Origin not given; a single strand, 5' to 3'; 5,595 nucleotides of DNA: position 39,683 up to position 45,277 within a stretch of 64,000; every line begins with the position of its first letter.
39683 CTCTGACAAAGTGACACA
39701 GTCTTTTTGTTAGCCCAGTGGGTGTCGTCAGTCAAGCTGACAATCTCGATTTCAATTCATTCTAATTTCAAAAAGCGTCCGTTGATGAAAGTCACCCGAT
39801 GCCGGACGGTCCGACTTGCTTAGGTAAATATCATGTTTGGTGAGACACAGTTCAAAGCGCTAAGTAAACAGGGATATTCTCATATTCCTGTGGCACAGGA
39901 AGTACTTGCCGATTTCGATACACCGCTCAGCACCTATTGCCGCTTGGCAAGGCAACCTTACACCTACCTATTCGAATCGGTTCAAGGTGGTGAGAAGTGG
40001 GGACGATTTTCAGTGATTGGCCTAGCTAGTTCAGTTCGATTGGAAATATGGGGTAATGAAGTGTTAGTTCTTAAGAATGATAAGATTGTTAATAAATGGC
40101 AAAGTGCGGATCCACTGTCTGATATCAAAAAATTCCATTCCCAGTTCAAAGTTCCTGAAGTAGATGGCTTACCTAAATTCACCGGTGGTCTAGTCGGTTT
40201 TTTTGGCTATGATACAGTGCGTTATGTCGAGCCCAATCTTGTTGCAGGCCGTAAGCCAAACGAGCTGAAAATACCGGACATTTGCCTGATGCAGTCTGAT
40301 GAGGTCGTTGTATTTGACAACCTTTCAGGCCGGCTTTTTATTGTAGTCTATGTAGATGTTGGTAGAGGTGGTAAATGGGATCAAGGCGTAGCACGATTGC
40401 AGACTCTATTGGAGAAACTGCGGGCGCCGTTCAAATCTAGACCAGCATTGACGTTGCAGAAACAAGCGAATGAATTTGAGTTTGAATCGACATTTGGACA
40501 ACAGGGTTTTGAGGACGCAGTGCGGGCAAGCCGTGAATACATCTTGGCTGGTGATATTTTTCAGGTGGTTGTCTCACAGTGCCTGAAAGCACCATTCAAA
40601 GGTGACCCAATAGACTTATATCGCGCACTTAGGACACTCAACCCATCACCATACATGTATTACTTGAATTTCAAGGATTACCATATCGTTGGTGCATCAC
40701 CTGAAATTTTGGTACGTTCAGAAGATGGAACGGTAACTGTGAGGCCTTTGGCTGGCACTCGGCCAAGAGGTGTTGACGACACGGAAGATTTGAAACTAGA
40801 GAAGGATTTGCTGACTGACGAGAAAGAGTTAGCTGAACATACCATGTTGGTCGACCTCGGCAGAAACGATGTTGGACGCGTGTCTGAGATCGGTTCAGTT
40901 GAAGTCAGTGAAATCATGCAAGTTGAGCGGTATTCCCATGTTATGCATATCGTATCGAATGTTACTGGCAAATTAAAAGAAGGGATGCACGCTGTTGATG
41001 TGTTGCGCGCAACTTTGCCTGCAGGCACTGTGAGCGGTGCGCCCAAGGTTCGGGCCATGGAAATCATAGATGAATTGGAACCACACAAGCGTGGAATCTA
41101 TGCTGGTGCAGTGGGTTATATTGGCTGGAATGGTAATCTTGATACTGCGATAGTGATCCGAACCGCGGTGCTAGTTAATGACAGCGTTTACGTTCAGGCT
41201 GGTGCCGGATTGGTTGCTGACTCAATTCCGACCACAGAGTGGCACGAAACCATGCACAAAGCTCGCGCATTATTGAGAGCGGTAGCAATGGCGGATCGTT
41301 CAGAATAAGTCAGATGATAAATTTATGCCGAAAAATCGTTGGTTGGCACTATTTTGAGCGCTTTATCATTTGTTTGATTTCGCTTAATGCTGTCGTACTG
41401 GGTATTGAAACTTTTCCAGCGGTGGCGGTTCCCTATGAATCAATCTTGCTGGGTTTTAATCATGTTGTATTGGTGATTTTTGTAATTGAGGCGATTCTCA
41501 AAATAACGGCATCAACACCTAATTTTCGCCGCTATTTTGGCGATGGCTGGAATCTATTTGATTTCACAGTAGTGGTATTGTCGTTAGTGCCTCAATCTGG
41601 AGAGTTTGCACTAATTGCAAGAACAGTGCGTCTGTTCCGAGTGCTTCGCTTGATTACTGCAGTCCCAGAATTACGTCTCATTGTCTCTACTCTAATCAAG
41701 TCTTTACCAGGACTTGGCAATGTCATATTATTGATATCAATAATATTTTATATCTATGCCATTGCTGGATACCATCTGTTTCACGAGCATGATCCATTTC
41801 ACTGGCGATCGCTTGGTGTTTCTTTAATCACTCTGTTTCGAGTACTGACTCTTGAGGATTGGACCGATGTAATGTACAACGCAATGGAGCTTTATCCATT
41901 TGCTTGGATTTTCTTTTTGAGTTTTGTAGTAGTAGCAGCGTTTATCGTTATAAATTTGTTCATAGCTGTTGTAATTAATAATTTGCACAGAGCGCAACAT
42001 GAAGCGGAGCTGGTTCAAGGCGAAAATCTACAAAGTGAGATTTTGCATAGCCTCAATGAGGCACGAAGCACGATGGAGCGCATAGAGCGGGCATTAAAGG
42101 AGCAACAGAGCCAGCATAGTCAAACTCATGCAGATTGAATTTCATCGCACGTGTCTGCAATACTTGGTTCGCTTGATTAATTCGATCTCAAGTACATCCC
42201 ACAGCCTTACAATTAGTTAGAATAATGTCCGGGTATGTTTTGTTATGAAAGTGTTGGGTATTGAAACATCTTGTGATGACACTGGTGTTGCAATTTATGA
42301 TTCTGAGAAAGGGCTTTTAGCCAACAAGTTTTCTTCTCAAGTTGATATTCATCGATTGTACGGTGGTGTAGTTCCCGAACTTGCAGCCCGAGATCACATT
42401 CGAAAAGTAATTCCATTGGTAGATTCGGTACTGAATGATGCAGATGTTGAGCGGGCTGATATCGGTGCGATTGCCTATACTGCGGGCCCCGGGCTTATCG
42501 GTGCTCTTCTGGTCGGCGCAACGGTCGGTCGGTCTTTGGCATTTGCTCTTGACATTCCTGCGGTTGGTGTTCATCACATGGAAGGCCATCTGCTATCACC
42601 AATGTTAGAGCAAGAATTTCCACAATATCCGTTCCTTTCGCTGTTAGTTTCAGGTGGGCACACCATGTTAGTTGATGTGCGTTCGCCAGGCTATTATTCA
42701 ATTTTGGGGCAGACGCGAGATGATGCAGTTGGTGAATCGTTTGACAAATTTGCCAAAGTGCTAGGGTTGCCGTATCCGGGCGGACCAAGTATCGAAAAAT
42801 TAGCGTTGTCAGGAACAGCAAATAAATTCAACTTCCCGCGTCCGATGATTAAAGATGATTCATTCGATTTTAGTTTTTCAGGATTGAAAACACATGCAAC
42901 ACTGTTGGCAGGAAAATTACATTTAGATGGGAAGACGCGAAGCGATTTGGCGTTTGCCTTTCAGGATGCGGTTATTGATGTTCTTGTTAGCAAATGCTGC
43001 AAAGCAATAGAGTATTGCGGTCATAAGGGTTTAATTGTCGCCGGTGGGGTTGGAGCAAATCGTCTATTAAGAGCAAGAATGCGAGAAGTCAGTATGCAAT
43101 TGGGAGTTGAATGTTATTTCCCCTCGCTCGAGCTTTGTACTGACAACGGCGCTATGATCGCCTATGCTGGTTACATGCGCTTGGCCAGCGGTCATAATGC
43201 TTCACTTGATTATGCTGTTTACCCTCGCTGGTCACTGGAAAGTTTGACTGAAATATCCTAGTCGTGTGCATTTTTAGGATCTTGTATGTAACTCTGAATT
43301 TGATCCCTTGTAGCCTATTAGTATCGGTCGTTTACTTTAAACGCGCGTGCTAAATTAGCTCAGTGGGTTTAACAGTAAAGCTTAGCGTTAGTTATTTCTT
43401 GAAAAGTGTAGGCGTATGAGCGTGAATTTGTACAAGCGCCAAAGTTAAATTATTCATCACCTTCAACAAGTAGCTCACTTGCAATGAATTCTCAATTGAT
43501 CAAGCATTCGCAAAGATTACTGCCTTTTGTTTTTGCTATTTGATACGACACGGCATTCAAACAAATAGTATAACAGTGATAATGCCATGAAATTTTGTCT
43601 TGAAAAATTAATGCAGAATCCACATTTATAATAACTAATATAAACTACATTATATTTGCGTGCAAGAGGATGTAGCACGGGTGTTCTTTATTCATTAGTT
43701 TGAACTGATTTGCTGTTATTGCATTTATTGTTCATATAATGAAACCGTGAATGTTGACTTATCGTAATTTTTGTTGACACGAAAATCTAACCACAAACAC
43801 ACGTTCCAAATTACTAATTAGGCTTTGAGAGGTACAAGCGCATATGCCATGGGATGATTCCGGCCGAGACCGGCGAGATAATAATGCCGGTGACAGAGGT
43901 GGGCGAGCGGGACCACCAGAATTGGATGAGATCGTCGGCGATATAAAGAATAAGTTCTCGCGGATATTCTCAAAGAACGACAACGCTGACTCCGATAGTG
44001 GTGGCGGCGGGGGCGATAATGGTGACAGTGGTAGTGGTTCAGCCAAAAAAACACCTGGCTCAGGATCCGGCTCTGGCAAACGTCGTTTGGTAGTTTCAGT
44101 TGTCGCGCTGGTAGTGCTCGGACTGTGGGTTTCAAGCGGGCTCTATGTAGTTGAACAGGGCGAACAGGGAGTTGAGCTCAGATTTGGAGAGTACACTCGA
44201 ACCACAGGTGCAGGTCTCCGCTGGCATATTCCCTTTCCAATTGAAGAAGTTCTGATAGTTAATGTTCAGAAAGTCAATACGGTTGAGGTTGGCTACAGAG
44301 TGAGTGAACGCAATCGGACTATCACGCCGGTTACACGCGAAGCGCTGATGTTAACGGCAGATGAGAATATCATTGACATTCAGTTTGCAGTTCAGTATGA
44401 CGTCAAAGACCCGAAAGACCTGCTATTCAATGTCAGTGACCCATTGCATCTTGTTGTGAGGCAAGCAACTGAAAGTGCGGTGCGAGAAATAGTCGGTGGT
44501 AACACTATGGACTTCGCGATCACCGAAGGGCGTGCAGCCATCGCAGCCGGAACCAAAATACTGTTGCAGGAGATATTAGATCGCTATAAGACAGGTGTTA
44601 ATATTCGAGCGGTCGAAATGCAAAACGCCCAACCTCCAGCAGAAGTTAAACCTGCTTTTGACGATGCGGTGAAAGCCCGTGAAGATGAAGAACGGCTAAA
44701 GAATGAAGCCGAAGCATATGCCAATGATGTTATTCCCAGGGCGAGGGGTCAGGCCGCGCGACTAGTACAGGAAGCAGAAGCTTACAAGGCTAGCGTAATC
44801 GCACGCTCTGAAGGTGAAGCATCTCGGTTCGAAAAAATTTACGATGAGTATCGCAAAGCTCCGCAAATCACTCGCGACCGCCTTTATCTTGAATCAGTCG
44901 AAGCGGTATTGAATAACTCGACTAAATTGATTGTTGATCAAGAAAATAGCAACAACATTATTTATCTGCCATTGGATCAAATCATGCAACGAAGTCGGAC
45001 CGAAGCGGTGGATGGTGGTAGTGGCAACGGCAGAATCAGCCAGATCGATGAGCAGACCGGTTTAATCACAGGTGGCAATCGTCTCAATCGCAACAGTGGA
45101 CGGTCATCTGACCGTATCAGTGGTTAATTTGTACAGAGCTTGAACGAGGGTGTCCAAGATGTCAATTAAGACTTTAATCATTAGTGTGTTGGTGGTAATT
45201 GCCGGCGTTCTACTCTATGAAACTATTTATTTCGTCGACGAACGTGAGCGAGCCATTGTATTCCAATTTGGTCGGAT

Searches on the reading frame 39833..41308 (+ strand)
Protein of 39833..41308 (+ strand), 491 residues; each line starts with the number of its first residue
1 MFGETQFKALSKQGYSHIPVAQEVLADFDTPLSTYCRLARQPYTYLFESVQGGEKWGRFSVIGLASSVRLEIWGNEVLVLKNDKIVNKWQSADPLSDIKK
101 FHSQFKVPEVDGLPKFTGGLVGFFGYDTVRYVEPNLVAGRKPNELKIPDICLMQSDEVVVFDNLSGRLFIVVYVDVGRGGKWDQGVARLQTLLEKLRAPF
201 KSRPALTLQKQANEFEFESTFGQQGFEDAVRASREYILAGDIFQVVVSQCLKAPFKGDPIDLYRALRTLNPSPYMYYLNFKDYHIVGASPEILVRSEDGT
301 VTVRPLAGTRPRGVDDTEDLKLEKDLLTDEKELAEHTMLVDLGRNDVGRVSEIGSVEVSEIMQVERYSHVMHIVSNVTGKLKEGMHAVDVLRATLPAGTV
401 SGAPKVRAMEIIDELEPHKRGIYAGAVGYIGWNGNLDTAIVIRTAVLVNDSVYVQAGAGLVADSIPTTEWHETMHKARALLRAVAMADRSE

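Call 52: search_protein_families(library=ncbifam, proteins=[window:39833-41308:+], max_evalue=1e-10)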
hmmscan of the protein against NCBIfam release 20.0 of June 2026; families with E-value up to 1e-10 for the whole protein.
window:39833-41308:+ (491 aa): 26 families (the best 25 are shown)
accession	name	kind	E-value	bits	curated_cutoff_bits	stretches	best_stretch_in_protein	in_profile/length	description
TIGR00564.1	trpE_most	equivalog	1.3e-171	571.6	517.7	1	27-484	2-454/455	anthranilate synthase component I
NF010086.0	PRK13571.1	equivalog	2.9e-158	527.5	693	1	6-489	13-502/510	anthranilate synthase component I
TIGR01820.1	TrpE-arch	equivalog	3.1e-142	475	512.05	1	31-484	1-448/449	anthranilate synthase component I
NF010089.0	PRK13574.1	equivalog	7.8e-117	390.8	527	1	218-485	152-419/421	anthranilate synthase component I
NF006563.0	PRK09070.1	equivalog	1.4e-107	360.1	514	1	28-485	9-445/447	aminodeoxychorismate synthase component I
NF010079.0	PRK13564.1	equivalog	7.7e-106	354.9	471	1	90-489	119-516/521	anthranilate synthase component 1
TIGR01824.1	PabB-clade2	equivalog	7.1e-104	347.9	408.55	1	118-480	1-355/355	aminodeoxychorismate synthase, component I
NF004610.0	PRK05940.1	equivalog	1.2e-101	340.7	568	1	104-487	89-462/467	anthranilate synthase component I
NF010087.0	PRK13572.1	equivalog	9.5e-100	334.3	580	1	27-486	7-433/435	anthranilate synthase component I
NF010082.0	PRK13567.1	equivalog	2.7e-95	319.8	576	1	46-482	26-465/468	anthranilate synthase component I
TIGR00565.1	trpE_proteo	equivalog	1.3e-88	298.1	494.65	1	93-487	106-496/498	anthranilate synthase component I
TIGR00553.1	pabB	equivalog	7.1e-88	294.9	328.4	1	120-479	1-328/329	aminodeoxychorismate synthase component I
NF012009.0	PRK15465.1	equivalog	2.8e-81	273.3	622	1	35-483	22-450/453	aminodeoxychorismate synthase component 1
NF010081.0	PRK13566.1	equivalog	4.5e-76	256.6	645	1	119-488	158-511/729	anthranilate synthase component I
NF005698.0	PRK07508.1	equivalog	1.8e-73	247.3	452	1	209-481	102-376/383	aminodeoxychorismate synthase component I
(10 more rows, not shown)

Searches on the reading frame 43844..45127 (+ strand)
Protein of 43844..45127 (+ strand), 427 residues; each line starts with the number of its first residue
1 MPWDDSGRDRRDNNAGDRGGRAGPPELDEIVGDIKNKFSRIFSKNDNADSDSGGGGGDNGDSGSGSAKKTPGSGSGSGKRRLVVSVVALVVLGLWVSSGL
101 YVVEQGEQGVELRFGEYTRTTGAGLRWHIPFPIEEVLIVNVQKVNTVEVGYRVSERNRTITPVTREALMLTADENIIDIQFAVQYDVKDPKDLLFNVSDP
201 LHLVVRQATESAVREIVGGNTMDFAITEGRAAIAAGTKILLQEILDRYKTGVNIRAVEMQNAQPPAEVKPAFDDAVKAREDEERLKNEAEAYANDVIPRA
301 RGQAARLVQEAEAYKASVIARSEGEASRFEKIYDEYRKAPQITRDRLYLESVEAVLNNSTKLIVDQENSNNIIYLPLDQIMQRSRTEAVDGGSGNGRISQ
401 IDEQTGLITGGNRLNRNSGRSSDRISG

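Call 52: search_protein_families(library=ncbifam, proteins=[window:43844-45127:+], max_evalue=1e-10)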
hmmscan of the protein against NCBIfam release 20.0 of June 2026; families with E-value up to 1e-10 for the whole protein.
window:43844-45127:+ (427 aa): 2 families
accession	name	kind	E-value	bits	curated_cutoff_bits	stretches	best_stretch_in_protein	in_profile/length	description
TIGR01933.1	hflK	equivalog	5.8e-92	307.8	159.4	1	100-378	1-261/261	FtsH protease activity modulator HflK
NF008181.0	PRK10930.1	equivalog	7.8e-84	281.9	660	1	2-405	15-383/419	FtsH protease activity modulator HflK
